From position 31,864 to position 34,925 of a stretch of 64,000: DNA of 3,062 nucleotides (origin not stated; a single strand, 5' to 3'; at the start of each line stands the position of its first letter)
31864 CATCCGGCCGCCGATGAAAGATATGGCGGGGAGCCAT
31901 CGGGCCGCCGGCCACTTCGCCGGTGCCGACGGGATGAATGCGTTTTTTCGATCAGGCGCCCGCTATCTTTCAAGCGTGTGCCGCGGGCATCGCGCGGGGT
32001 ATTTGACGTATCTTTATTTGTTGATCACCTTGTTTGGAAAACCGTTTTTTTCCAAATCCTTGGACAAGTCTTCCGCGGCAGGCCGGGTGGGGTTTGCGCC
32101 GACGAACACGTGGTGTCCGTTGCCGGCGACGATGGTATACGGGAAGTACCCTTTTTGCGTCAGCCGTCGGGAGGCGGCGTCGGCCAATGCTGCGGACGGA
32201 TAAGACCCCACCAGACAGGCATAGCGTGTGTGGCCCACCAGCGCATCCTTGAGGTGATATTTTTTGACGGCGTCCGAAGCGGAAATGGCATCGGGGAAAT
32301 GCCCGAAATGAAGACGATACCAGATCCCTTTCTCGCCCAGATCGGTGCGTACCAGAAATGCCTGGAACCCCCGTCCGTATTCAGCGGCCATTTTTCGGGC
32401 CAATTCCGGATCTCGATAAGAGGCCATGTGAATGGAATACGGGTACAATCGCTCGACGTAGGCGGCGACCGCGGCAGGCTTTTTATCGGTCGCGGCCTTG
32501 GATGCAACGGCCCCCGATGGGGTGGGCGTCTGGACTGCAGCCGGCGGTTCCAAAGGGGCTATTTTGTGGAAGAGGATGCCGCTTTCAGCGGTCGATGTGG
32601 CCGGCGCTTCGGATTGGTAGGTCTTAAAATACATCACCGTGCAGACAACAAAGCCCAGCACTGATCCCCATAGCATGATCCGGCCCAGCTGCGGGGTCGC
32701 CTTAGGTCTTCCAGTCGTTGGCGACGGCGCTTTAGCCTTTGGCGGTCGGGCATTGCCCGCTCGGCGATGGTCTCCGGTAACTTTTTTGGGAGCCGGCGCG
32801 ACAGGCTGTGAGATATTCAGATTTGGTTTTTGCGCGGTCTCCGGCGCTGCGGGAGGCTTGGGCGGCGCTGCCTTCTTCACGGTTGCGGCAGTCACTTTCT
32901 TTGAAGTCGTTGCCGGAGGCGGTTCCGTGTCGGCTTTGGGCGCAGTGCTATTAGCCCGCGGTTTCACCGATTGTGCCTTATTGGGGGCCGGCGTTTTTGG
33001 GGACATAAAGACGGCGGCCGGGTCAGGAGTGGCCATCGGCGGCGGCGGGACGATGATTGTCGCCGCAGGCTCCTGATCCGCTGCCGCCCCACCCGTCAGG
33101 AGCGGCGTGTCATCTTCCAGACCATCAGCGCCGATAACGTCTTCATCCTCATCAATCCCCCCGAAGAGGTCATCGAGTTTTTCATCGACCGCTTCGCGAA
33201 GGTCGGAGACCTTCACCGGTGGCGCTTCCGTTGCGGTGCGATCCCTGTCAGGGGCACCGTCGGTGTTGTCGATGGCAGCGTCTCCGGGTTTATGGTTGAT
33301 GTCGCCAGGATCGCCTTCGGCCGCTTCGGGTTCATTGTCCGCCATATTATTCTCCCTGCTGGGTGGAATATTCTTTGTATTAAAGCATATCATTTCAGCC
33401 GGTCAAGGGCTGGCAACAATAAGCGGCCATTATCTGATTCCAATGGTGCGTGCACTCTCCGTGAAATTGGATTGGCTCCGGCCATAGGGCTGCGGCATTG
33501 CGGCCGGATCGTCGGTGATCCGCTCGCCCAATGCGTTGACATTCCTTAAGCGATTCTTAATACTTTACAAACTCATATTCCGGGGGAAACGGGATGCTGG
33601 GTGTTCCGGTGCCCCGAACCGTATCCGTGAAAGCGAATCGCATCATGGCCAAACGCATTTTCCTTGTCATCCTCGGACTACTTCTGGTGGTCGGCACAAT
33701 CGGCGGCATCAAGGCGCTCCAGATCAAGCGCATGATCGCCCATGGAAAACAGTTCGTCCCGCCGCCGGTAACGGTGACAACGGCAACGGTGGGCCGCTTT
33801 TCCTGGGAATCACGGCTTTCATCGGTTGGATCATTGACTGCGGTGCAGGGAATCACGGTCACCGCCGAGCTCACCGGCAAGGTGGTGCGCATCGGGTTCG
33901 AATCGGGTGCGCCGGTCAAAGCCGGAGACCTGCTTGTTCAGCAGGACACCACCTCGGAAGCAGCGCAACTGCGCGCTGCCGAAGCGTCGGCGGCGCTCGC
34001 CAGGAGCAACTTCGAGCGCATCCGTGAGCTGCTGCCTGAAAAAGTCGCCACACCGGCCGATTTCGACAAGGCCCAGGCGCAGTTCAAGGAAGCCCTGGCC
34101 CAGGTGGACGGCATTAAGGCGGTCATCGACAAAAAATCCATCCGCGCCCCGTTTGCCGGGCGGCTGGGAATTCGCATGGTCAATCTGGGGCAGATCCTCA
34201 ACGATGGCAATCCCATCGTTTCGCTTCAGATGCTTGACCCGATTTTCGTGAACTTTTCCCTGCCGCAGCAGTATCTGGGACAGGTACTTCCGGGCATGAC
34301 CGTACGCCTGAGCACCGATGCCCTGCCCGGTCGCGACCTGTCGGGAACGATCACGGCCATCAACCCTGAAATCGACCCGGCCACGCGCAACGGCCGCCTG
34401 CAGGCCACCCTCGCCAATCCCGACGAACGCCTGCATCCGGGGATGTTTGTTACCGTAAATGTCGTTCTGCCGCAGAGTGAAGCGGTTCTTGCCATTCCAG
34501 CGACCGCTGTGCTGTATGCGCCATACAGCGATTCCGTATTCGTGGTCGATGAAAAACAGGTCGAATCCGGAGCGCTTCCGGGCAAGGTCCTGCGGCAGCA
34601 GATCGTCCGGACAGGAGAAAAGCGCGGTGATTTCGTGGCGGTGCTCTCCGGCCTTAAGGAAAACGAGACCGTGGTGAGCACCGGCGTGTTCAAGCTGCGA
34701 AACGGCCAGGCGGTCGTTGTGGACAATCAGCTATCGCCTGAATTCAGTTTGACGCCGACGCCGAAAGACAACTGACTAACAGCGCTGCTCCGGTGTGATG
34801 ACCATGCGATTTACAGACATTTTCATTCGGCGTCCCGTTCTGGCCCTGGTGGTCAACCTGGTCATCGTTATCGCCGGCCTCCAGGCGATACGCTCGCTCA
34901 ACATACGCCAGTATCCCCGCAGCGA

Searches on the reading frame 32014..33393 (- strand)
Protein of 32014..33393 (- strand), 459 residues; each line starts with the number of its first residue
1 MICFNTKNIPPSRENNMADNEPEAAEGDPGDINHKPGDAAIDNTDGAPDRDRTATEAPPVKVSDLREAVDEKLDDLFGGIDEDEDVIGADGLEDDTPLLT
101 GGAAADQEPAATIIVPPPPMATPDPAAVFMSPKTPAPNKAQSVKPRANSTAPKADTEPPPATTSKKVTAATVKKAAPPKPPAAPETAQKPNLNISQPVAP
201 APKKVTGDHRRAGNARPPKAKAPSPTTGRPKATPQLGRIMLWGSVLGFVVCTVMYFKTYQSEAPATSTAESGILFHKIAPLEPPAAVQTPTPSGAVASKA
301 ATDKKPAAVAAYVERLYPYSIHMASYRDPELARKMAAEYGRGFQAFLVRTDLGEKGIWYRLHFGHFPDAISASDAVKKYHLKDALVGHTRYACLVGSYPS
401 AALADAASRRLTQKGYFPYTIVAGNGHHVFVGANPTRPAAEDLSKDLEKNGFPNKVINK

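Call 19: search_protein_families(library=pfam, proteins=[window:32014-33393:-], max_evalue=0.00001)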
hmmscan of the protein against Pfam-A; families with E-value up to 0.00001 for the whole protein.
window:32014-33393:- (459 aa): 1 family
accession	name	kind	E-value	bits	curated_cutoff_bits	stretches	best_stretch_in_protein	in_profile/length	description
PF05036.18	SPOR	-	1.6e-12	48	21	0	390-453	4-71/76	SPOR domain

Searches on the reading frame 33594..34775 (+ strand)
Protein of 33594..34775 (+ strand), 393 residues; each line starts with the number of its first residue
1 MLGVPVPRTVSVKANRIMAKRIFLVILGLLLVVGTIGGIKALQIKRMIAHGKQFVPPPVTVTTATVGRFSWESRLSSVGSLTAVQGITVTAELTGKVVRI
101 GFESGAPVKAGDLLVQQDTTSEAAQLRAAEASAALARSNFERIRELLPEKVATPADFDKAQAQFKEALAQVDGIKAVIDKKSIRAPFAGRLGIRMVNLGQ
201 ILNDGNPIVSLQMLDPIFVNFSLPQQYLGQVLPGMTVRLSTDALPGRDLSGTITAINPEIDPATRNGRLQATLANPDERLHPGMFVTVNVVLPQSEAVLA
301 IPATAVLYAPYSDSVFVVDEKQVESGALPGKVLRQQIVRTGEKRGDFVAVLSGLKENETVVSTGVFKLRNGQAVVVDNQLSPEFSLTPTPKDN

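Call 37: search_protein_families(library=pfam, proteins=[window:33594-34775:+], max_evalue=0.0001)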
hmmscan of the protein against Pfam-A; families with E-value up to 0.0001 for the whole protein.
window:33594-34775:+ (393 aa): 2 families
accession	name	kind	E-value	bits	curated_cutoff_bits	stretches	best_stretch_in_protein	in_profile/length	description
PF16576.10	HlyD_D23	-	4e-24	85.5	30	1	88-286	21-214/214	Barrel-sandwich domain of CusB or HlyD membrane-fusion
PF13437.12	HlyD_3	-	2.4e-17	64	22.2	1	183-283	2-106/106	HlyD family secretion protein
